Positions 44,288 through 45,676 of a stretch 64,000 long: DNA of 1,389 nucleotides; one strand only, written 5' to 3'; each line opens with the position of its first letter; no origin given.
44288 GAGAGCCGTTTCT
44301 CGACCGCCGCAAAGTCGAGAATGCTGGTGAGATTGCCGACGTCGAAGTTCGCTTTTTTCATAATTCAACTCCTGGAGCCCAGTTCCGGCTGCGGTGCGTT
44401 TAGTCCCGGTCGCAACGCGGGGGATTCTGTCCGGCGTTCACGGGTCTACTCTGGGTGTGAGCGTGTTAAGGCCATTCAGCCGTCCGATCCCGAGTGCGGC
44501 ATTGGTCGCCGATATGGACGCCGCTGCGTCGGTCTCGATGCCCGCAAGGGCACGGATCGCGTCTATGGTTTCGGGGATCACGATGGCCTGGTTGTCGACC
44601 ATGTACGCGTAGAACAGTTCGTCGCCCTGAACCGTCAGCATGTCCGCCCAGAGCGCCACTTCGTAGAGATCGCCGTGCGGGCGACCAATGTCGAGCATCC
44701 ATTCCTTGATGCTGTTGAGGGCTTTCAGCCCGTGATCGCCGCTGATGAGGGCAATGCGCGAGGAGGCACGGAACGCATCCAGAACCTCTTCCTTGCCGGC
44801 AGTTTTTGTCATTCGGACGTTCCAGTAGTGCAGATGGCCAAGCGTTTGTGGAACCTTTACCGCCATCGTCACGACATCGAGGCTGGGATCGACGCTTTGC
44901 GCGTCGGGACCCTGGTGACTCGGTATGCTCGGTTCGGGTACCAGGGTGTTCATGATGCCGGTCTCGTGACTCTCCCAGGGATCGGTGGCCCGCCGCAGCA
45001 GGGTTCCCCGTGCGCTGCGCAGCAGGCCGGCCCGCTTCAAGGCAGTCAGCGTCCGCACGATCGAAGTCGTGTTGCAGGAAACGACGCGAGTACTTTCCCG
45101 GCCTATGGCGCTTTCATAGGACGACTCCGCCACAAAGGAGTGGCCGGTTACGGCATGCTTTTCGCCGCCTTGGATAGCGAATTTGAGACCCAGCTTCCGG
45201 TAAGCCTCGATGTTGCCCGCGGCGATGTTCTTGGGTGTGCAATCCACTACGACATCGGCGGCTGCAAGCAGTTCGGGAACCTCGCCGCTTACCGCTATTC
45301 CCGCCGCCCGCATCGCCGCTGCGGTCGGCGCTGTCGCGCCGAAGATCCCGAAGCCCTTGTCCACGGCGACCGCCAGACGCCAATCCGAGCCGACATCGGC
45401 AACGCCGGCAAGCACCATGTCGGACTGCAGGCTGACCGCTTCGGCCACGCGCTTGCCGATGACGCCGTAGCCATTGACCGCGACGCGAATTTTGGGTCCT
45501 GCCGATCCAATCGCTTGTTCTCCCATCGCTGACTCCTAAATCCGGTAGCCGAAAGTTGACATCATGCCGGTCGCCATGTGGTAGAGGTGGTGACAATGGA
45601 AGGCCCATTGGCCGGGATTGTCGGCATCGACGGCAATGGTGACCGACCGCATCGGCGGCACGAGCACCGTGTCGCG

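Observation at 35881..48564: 12.7-kb co-directional gene chain linking copper detoxification to an archaeal-type GAPDH and the arginine deiminase pathway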

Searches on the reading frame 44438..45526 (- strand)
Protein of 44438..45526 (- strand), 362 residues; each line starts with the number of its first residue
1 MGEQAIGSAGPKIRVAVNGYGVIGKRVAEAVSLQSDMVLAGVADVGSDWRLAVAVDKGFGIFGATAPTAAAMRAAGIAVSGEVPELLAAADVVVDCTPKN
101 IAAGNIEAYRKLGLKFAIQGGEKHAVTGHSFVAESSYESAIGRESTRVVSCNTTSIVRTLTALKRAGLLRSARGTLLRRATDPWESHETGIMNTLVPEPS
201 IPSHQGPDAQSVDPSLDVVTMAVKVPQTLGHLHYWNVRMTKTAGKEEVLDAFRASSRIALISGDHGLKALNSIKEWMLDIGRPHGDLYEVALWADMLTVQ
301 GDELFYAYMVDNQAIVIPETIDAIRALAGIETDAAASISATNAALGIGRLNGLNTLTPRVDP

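Call 4: search_protein_families(library=pfam, proteins=[window:44438-45526:-])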
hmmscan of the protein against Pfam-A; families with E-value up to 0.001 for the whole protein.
window:44438-45526:- (362 aa): 3 families
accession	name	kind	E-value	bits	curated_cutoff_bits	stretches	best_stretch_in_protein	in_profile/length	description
PF02800.25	Gp_dh_C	-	2.1e-07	31.1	24.4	1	160-306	5-154/158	Glyceraldehyde 3-phosphate dehydrogenase, C-terminal domain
PF01113.26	DapB_N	-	1.5e-06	28.8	25.6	1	13-115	1-93/124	Dihydrodipicolinate reductase, N-terminus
PF00044.30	Gp_dh_N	-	0.00017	22.2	31.7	0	13-67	1-57/101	Glyceraldehyde 3-phosphate dehydrogenase, NAD binding domain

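Call 6: search_protein_families(library=ncbifam, proteins=[window:44438-45526:-])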
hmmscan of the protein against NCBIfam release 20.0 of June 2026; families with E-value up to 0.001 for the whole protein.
window:44438-45526:- (362 aa): 3 families
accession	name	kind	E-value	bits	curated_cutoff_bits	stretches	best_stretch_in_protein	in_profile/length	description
NF003251.0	PRK04207.1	equivalog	2.1e-131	438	185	1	12-349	2-339/343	type II glyceraldehyde-3-phosphate dehydrogenase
TIGR01546.1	GAPDH-II_archae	equivalog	7.8e-93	311.3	232.9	1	15-347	1-332/333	phosphorylating glyceraldehyde-3-phosphate dehydrogenase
TIGR01921.1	DAP-DH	equivalog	0.00018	20.8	180.6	1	12-43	3-34/324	diaminopimelate dehydrogenase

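Call 18: find_related_loci(query=window:44438-45526:-, collection=genome_contigs, flank=10000)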
Query window:44438-45526:- (362 aa) in genome_contigs; peptide patterns used: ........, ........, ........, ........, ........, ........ (x = any residue, [..] = any of these).
500 stretches matched a pattern; 461 encode a relative of the query (tblastn E <= 1e-3); the best 80 are kept; 80 distinct loci.
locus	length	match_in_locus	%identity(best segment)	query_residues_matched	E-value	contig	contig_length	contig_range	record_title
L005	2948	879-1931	89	12-362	0e+0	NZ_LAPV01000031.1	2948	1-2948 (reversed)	Devosia psychrophila strain Cr7-05 contig31, whole genome shotgun sequence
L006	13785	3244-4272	74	6-348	2e-176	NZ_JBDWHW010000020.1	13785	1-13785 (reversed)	MAG: Hoeflea sp. isolate CI.59.F.A1_421_65 CI_59_F_A1_421_65_000000000020, whole genome shotgun sequence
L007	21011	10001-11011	78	12-348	3e-176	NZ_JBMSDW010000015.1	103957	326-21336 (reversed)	Neotabrizicola sp. VNH66 contig15, whole genome shotgun sequence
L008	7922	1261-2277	77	12-350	3e-175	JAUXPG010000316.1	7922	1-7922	MAG: Gemmobacter sp. isolate C10_metabat.bin.14 C10_k141_110831, whole genome shotgun sequence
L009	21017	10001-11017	77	12-350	5e-175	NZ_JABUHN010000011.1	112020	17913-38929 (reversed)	Tabrizicola sp. SY72 KCTC62105_scaffold11, whole genome shotgun sequence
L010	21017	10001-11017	77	12-350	5e-175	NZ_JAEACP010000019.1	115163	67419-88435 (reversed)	Tabrizicola soli strain CCTCC AB 2017177 Scaffold19, whole genome shotgun sequence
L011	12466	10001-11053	74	8-358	8e-175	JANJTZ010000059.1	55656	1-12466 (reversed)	MAG: Mesorhizobium sp. isolate RX2_metabat.bin.82 RX2_k141_282805, whole genome shotgun sequence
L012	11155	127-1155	74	6-348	7e-175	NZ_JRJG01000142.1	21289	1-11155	Hoeflea sp. BAL378 NODE_145, whole genome shotgun sequence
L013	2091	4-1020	76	12-350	0e+0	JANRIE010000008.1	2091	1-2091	MAG: Hyphomicrobiaceae bacterium isolate bins.201 k141_1884987, whole genome shotgun sequence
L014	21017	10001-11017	76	12-350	4e-174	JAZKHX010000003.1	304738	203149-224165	MAG: Pseudomonadota bacterium isolate DC_SW_03_SPN07022020-bin038_1 DCSW031SPN_B038_1_000000000003, whole genome shotgun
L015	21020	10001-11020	74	11-350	9e-174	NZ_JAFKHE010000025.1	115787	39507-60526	MAG: Devosia sp. isolate SCN18_30_10_14_R3_P_66_71 SCN18_30_10_14_R3_P_scaffold_193, whole genome shotgun sequence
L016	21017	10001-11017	75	12-350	1e-172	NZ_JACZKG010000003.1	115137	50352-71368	MAG: Devosia sp. isolate MAG39 rhizobiales_1_contig_89105, whole genome shotgun sequence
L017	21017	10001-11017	75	12-350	7e-172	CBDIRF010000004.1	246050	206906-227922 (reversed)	MAG: Devosiaceae bacterium isolate CRY1-m2-bin18 genome assembly, contig: CRY1-CANU-101, whole genome shotgun sequence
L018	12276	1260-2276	76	12-350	6e-172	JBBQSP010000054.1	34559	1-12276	MAG: Vicinamibacterales bacterium isolate Co_metawrap_1760 Cmw_1760_k141_3597572_length_34559_cov_9.9987, whole genome s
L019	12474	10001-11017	75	12-350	7e-172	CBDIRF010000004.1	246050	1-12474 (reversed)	MAG: Devosiaceae bacterium isolate CRY1-m2-bin18 genome assembly, contig: CRY1-CANU-101, whole genome shotgun sequence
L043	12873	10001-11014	73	13-350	9e-168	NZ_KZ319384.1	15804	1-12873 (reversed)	Marinobacter profundi strain PWS21 scaffold18, whole genome shotgun sequence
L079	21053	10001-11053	69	13-362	3e-165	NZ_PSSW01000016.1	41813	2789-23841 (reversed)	Marinobacter flavimaris strain LMG 23834 MDHKLMBL_16, whole genome shotgun sequence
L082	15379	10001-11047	71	2-350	4e-165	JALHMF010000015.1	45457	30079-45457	MAG: Xanthobacteraceae bacterium isolate Bin_30_3_2 c_000000003931, whole genome shotgun sequence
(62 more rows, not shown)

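Call 43: search_dna_similar(query=window:44438-45526:-, collection=plasmids, mode=protein, max_rows=40, max_evalue=1e-40)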
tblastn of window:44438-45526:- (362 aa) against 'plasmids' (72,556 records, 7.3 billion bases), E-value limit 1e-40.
Records with a match: 34; places in all: 36; records where one place covers at least 80% of the query: 33.
Best place of each record, by identity: 60-80% 28; <60% 6.
By first word of the organism name: Rhodococcus 7; Ciceribacter 2; Croceicoccus 2; Paracoccus 2; Roseovarius 2; Sulfitobacter 2; Rhizobium 2; Agrobacterium 2; Corynebacterium 2; Hoeflea 1; and 10 more.
By predicted mobility (MOB-suite, as given by PLSDB): conjugative 15; non-mobilizable 10; mobilizable 9.
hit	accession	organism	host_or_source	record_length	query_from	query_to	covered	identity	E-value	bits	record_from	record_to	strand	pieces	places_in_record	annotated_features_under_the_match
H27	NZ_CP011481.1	Hoeflea sp. IMCC20628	-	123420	12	348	93%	74.2%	2e-152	481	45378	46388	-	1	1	type II glyceraldehyde-3-phosphate dehydrogenase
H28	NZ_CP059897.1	Ciceribacter thiooxidans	mixed culture,soil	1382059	12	348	93%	73.0%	3e-149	473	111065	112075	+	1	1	none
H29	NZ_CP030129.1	Indioceanicola profundi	sediment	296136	12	348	93%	72.7%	8e-147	465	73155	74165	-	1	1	type II glyceraldehyde-3-phosphate dehydrogenase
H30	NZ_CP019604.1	Croceicoccus marinus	-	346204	12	348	93%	72.7%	3e-146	464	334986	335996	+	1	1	type II glyceraldehyde-3-phosphate dehydrogenase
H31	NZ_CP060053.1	Croceicoccus marinus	prokaryote,marine sediment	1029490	12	348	93%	72.7%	7e-146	462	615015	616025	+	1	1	none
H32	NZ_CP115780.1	Paracoccus aerodenitrificans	cell culture,sediment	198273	13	348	93%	72.6%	4e-142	452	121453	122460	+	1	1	type II glyceraldehyde-3-phosphate dehydrogenase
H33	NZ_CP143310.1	Methylophaga thalassica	cell culture,A deep sea sediment sample ...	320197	13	351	94%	72.0%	9e-148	468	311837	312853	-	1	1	type II glyceraldehyde-3-phosphate dehydrogenase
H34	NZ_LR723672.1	Pseudorhizobium flavum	Paddy soil under the long-term ...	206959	7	359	98%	69.0%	1e-144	459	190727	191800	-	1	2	type II glyceraldehyde-3-phosphate dehydrogenase | glgP: alpha-glucan family phosphorylase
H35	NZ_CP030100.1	Roseovarius sp. AK1035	cell culture,culture of Roseovarius sp. ...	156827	13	348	93%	72.3%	3e-141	449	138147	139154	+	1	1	type II glyceraldehyde-3-phosphate dehydrogenase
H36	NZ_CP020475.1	Roseovarius mucosus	Skeletonema marinoi strain RO5AC,Cell ...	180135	13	348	93%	72.3%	3e-141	449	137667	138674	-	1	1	type II glyceraldehyde-3-phosphate dehydrogenase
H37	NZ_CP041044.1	Paracoccus sp. AK26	pure culture,Hexachlorocyclohexane ...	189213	12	348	93%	71.8%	8e-148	468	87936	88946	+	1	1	type II glyceraldehyde-3-phosphate dehydrogenase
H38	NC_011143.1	Phenylobacterium zucineum HLK1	-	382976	12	353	94%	70.2%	4e-141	449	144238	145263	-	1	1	type II glyceraldehyde-3-phosphate dehydrogenase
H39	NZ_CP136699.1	Sulfitobacter dubius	Macrocystis pyrifera gametophyte,Whole ...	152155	12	348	93%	70.9%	1e-143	456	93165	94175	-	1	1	type II glyceraldehyde-3-phosphate dehydrogenase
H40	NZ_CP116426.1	Sulfitobacter faviae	Hexacorallia,culture,Cold water coral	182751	12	348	93%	70.9%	1e-143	456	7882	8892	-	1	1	type II glyceraldehyde-3-phosphate dehydrogenase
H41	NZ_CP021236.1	Pontibacter actiniarum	Whole organism,unidentified actinians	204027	12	347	93%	69.0%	2e-142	453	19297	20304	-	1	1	type II glyceraldehyde-3-phosphate dehydrogenase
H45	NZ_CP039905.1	Agrobacterium tumefaciens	-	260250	13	347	93%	68.1%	1e-139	445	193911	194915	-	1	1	type II glyceraldehyde-3-phosphate dehydrogenase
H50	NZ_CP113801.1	Rhodococcus pyridinivorans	sediment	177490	12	349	93%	62.4%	5e-121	391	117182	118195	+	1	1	type II glyceraldehyde-3-phosphate dehydrogenase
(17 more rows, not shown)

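Call 44: get_annotated_region(hit=H27, flank=10000)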
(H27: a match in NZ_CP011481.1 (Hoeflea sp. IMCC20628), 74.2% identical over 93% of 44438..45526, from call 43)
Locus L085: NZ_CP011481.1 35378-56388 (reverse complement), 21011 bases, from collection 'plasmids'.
description: Hoeflea sp. IMCC20628 plasmid unnamed, complete sequence
organism: Hoeflea sp. IMCC20628 (NCBI taxid 1620421)
taxonomy: Bacteria; Pseudomonadota; Alphaproteobacteria; Hyphomicrobiales; Rhizobiaceae; Hoeflea; Hoeflea sp. IMCC20628
host: -; source: -; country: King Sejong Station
typing (MOB-suite, as given by PLSDB): non-mobilizable; replicon rep_cluster_623
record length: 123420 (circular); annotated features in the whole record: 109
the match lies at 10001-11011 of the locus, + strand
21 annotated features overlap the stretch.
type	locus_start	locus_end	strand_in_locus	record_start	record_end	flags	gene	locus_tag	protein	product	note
CDS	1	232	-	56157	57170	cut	-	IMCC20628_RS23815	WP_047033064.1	murein L,D-transpeptidase family protein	GO:0071555 - cell wall organization [Evidence IEA]; GO:0008360 - regulation of cell shape [Evidence IEA]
CDS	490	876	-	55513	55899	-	-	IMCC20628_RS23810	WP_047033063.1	DUF302 domain-containing protein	-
CDS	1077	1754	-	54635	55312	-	-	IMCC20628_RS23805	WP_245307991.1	EF-hand domain-containing protein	-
CDS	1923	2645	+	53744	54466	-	-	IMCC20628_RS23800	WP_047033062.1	response regulator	GO:0000160 - phosphorelay signal transduction system [Evidence IEA]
CDS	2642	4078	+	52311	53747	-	-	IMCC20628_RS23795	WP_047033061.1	ATP-binding protein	-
CDS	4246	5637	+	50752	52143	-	-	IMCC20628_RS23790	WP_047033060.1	multicopper oxidase family protein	-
CDS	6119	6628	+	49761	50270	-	-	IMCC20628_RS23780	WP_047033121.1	L,D-transpeptidase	GO:0018104 - peptidoglycan-protein cross-linking [Evidence IEA]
CDS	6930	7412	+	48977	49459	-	-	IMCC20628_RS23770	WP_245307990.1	DUF411 domain-containing protein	-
CDS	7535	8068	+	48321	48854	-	-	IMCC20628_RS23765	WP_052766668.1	L,D-transpeptidase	GO:0018104 - peptidoglycan-protein cross-linking [Evidence IEA]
CDS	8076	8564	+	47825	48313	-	-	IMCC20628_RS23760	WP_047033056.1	cytochrome c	-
CDS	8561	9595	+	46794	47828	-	-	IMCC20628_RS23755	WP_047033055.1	acyltransferase family protein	-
CDS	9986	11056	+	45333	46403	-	-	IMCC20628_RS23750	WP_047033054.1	type II glyceraldehyde-3-phosphate dehydrogenase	-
CDS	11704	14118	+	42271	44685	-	-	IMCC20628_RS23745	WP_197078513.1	heavy metal translocating P-type ATPase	-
CDS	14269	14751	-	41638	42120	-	-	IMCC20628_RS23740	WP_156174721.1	hypothetical protein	-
CDS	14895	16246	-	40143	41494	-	-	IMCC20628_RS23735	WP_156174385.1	IS3 family transposase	-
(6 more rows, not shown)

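Call 45: get_annotated_region(hit=H29, flank=11000)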
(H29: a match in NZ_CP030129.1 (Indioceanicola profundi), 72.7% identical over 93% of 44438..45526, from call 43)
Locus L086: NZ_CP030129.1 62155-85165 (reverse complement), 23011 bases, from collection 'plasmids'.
description: Indioceanicola profundi strain SCSIO 08040 plasmid unnamed3, complete sequence
organism: Indioceanicola profundi (NCBI taxid 2220096)
taxonomy: Bacteria; Pseudomonadota; Alphaproteobacteria; Rhodospirillales; Azospirillaceae; Indioceanicola; Indioceanicola profundi
host: -; source: sediment; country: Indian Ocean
typing (MOB-suite, as given by PLSDB): conjugative; relaxase MOBP; mating-pair formation MPF_T
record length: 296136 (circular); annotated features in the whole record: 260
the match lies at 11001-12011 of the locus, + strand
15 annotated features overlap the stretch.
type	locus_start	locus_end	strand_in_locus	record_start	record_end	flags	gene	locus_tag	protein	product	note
CDS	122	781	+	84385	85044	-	-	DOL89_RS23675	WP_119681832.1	sigma-70 family RNA polymerase sigma factor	GO:0006352 - DNA-templated transcription initiation [Evidence IEA]; GO:0006355 - regulation of DNA-templated ...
CDS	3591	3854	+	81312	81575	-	-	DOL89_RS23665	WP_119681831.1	DUF2933 domain-containing protein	-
CDS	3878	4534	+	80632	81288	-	-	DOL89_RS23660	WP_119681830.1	isoprenylcysteine carboxylmethyltransferase family protein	-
CDS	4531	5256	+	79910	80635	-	-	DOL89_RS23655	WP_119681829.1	hypothetical protein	-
CDS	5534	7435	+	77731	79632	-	ftsH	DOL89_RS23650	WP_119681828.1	ATP-dependent zinc metalloprotease FtsH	GO:0051301 - cell division [Evidence IEA]; GO:0006508 - proteolysis [Evidence IEA]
CDS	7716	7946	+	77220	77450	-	-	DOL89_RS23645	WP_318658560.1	YHS domain-containing protein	-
CDS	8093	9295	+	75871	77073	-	-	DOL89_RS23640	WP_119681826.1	cyclopropane-fatty-acyl-phospholipid synthase family protein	-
CDS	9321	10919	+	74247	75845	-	-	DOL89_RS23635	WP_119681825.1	AarF/UbiB family protein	-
CDS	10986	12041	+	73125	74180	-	-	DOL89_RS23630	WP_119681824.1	type II glyceraldehyde-3-phosphate dehydrogenase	-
CDS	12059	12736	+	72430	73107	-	-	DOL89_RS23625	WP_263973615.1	CBS domain-containing protein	-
CDS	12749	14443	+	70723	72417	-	glgP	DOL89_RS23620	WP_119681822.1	alpha-glucan family phosphorylase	-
CDS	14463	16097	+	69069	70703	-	-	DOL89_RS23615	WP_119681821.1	alpha-D-glucose phosphate-specific phosphoglucomutase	GO:0005975 - carbohydrate metabolic process [Evidence IEA]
CDS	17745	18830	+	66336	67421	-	-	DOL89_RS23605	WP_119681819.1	IS630 family transposase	-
CDS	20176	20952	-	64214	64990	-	-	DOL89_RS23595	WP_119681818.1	SDR family oxidoreductase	-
CDS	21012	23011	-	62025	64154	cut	glgX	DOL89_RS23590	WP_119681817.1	glycogen debranching protein GlgX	GO:0005980 - glycogen catabolic process [Evidence IEA]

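Call 46: get_annotated_region(hit=H45, flank=10000)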
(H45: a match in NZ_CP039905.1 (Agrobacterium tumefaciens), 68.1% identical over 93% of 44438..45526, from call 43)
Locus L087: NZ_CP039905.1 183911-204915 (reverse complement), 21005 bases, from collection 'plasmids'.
description: Agrobacterium tumefaciens strain CFBP6623 plasmid pAtCFBP6623a, complete sequence
organism: Agrobacterium tumefaciens (NCBI taxid 358)
taxonomy: Bacteria; Pseudomonadota; Alphaproteobacteria; Hyphomicrobiales; Rhizobiaceae; Agrobacterium; Agrobacterium tumefaciens
host: -; source: -; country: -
typing (MOB-suite, as given by PLSDB): conjugative; replicon rep_cluster_106; relaxase MOBQ; mating-pair formation MPF_T
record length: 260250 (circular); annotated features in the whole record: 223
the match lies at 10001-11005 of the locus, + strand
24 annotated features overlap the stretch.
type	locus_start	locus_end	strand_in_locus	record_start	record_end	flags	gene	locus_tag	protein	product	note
CDS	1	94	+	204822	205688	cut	-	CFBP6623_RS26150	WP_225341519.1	cation diffusion facilitator family transporter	GO:0006812 - monoatomic cation transport [Evidence IEA]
CDS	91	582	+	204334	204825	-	lspA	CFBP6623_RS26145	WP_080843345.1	signal peptidase II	GO:0009306 - protein secretion [Evidence IEA]; GO:0006508 - proteolysis [Evidence IEA]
CDS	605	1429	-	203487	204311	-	nadE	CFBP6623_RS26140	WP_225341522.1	ammonia-dependent NAD(+) synthetase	GO:0009435 - NAD biosynthetic process [Evidence IEA]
CDS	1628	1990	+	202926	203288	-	-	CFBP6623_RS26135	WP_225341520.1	hypothetical protein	-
CDS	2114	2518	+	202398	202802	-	-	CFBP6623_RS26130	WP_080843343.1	FixH family protein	-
CDS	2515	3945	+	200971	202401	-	-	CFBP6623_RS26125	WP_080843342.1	efflux RND transporter periplasmic adaptor subunit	GO:0006810 - transport [Evidence IEA]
CDS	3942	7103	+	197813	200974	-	-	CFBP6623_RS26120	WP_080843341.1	CusA/CzcA family heavy metal efflux RND transporter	-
CDS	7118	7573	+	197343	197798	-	-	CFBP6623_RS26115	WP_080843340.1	DUF411 domain-containing protein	-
CDS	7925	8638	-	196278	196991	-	-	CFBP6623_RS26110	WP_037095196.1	IS6 family transposase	-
CDS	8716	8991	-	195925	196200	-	-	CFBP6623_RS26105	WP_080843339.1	metal-sensitive transcriptional regulator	-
CDS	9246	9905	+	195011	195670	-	-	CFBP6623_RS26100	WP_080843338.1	isoprenylcysteine carboxylmethyltransferase family protein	-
CDS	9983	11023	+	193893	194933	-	-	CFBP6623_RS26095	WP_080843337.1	type II glyceraldehyde-3-phosphate dehydrogenase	-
CDS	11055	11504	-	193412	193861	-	cueR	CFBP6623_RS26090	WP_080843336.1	Cu(I)-responsive transcriptional regulator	GO:0006878 - intracellular copper ion homeostasis [Evidence IEA]; GO:0006355 - regulation of DNA-templated ...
CDS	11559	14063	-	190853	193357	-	-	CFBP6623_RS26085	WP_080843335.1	heavy metal translocating P-type ATPase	GO:0006812 - monoatomic cation transport [Evidence IEA]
CDS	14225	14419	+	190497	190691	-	-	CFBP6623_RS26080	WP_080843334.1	heavy-metal-associated domain-containing protein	-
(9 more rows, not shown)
